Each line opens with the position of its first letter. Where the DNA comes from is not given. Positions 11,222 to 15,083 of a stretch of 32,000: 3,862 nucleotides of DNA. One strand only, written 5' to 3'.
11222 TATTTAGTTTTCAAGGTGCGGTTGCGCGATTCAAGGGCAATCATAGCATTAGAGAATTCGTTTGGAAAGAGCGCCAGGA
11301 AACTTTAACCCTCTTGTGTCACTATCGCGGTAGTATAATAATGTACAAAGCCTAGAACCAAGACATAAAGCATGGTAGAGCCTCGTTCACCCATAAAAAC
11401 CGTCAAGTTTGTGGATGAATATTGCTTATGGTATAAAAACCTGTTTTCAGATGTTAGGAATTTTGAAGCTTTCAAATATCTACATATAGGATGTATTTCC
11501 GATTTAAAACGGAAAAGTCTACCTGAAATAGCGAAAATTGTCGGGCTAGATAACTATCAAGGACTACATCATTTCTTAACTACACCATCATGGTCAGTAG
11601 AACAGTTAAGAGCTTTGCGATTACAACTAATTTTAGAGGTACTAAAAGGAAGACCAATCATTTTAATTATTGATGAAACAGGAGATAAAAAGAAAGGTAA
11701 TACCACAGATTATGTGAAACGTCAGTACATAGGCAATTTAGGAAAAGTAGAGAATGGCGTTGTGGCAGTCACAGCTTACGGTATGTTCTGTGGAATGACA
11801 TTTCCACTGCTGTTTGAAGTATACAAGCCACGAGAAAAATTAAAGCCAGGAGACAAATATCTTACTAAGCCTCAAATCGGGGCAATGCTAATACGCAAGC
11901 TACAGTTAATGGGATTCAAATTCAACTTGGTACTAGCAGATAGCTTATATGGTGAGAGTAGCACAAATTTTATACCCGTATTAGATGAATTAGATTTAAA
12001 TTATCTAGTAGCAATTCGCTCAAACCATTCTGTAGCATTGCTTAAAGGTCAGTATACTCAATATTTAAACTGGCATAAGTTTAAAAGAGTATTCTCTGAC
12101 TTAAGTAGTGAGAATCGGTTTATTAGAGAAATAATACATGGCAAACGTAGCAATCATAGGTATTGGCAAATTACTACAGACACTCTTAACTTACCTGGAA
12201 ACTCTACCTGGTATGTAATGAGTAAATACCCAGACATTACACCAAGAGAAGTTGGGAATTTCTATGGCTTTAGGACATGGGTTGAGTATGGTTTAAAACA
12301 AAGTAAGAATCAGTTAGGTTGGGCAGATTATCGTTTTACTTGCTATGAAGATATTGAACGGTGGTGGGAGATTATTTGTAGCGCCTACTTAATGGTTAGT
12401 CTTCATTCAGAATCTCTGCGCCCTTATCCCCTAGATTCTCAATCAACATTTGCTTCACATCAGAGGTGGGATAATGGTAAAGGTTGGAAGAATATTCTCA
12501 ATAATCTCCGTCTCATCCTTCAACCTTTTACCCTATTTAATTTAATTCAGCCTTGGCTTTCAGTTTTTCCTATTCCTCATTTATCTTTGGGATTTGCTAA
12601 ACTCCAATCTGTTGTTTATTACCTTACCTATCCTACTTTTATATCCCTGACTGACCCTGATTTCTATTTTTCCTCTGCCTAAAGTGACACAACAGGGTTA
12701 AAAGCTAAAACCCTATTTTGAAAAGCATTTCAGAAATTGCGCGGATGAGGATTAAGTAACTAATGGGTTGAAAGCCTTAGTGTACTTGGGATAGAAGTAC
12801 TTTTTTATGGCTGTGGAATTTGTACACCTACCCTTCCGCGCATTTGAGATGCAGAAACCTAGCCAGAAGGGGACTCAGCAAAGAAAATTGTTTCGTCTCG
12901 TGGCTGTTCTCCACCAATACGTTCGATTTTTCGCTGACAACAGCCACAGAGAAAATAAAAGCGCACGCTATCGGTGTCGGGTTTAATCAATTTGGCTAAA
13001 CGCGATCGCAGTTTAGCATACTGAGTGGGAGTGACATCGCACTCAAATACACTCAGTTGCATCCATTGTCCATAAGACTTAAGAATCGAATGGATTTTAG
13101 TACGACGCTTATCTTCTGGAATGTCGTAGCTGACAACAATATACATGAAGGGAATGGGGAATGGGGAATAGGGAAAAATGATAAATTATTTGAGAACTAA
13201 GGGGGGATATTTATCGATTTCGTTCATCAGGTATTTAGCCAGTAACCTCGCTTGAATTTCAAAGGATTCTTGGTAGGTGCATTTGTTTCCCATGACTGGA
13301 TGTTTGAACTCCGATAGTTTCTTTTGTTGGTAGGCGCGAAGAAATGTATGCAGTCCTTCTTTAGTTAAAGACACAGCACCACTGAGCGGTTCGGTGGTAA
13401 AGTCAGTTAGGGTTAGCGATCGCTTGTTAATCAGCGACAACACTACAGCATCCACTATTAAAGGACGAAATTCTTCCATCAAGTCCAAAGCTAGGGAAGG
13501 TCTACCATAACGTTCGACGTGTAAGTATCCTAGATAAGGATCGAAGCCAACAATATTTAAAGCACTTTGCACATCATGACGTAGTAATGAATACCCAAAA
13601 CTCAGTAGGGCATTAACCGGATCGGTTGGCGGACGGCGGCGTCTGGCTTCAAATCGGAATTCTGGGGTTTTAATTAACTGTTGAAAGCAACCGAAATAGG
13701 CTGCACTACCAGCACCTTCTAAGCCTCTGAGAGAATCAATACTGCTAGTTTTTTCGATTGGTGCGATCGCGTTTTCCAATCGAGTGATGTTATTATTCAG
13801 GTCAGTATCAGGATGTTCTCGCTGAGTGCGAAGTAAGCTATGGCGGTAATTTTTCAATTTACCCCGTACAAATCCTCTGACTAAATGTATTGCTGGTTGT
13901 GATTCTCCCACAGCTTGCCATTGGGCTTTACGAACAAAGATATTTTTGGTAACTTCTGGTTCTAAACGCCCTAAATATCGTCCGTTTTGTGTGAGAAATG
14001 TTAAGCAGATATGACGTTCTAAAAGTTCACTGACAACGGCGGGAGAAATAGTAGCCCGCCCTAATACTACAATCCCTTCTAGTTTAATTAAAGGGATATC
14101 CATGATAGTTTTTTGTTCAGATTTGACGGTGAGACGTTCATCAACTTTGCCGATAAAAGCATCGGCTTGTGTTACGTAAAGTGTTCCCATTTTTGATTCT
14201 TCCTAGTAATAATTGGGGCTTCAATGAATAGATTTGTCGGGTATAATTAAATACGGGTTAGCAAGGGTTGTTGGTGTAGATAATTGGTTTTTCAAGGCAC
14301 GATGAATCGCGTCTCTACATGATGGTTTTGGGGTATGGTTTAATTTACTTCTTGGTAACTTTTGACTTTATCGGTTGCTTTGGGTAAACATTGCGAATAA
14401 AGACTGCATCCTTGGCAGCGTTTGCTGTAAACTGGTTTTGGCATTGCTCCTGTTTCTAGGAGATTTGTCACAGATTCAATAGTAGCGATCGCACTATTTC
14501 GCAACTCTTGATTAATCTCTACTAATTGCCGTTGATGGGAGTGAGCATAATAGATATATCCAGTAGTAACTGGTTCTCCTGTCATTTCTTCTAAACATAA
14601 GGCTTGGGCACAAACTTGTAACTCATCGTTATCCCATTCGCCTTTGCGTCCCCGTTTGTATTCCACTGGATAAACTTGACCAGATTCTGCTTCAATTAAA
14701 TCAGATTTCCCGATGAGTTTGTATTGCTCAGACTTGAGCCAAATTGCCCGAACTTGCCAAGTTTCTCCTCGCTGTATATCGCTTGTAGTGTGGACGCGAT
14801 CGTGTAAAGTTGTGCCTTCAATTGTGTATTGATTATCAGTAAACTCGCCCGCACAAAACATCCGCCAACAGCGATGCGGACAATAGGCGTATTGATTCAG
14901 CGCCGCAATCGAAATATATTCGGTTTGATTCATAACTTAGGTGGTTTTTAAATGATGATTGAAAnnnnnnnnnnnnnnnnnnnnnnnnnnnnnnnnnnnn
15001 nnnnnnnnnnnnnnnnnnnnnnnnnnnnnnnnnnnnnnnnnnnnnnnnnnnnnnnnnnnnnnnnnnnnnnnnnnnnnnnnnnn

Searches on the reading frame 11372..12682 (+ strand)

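Call 31: search_protein_families(library=ncbifam, proteins=[window:11372-12682:+], max_evalue=0.1)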
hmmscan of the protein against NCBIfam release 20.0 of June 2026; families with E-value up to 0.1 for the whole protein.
window:11372-12682:+ (436 aa): 4 families
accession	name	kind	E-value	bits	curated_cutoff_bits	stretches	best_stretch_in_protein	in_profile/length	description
NF033540.2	transpos_IS701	equivalog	8.5e-73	245.7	150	1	14-345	1-362/363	IS701 family transposase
NF049999.1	transpos_IS701_3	equivalog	5.3e-19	68.4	170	2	27-217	18-211/412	IS701 family transposase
NF049921.1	transpos_IS701_2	equivalog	3.9e-10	39.6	250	1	95-230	60-190/318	IS701 family transposase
NF041680.1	transp_NF041680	equivalog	0.00012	21.2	440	0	279-346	300-369/439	NF041680 family putative transposase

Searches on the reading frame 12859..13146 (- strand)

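Call 31: search_protein_families(library=ncbifam, proteins=[window:12859-13146:-], max_evalue=0.1)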
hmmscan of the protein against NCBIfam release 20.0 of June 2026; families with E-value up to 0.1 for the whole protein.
window:12859-13146:- (95 aa): 1 family
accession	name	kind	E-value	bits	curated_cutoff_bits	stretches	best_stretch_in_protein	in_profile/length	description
TIGR01573.1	cas2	equivalog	7.2e-21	74.3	24.5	1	1-85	1-89/96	CRISPR-associated endonuclease Cas2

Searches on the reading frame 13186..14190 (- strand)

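Call 31: search_protein_families(library=ncbifam, proteins=[window:13186-14190:-], max_evalue=0.1)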
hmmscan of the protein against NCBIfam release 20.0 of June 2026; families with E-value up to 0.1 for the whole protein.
window:13186-14190:- (334 aa): 9 families
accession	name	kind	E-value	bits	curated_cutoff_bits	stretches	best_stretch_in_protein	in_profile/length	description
TIGR04093.1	cas1_CYANO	exception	7.9e-137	455.7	385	1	3-334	2-334/334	type I-D CRISPR-associated endonuclease Cas1d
TIGR03640.1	cas1_DVULG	exception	4.3e-108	361.5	385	1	3-332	5-339/340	type I-C CRISPR-associated endonuclease Cas1c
NF049935.1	cas4g_cas1g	exception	1.4e-105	353.9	560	1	3-333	216-545/546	CRISPR-associated endonuclease Cas4g/Cas1g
TIGR00287.1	cas1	equivalog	2.9e-97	325.7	71.7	1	3-328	1-326/327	CRISPR-associated endonuclease Cas1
TIGR03983.1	cas1_MYXAN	equivalog_domain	5.9e-61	206.3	358.05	1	3-321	13-334/347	type I-MYXAN CRISPR-associated endonuclease Cas1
TIGR03641.1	cas1_HMARI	exception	1.3e-51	175.9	304.1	1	11-332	9-321/324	type I-B CRISPR-associated endonuclease Cas1b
TIGR04329.1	cas1_PREFRAN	exception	7.6e-32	110.6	300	1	22-270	27-266/317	type V CRISPR-associated endonuclease Cas1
TIGR03639.1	cas1_NMENI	exception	1e-18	67.7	120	1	6-255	6-235/278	type II CRISPR-associated endonuclease Cas1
TIGR03638.1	cas1_ECOLI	exception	3.4e-05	23.2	215.6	1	146-227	125-207/269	type I-E CRISPR-associated endonuclease Cas1e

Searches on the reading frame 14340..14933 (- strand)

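Call 31: search_protein_families(library=ncbifam, proteins=[window:14340-14933:-], max_evalue=0.1)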
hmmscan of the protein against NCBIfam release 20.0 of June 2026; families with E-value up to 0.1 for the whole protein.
window:14340-14933:- (197 aa): 5 families
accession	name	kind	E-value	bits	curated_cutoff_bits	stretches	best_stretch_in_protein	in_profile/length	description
TIGR00372.1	cas4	equivalog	7.3e-52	175.8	65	1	7-184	1-180/180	CRISPR-associated protein Cas4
NF049935.1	cas4g_cas1g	exception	3.1e-48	164.6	560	1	7-192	2-199/546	CRISPR-associated endonuclease Cas4g/Cas1g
TIGR04328.1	cas4_PREFRAN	exception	1.6e-11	44.6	70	1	7-182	1-175/178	type V CRISPR-associated protein Cas4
TIGR03491.1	TIGR03491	subfamily_domain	0.00042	19.4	97.45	1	88-189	112-211/462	TM0106 family RecB-like putative nuclease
NF038353.1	FxLYD_dom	domain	0.081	12.8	23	0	39-67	31-60/71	FxLYD domain-containing protein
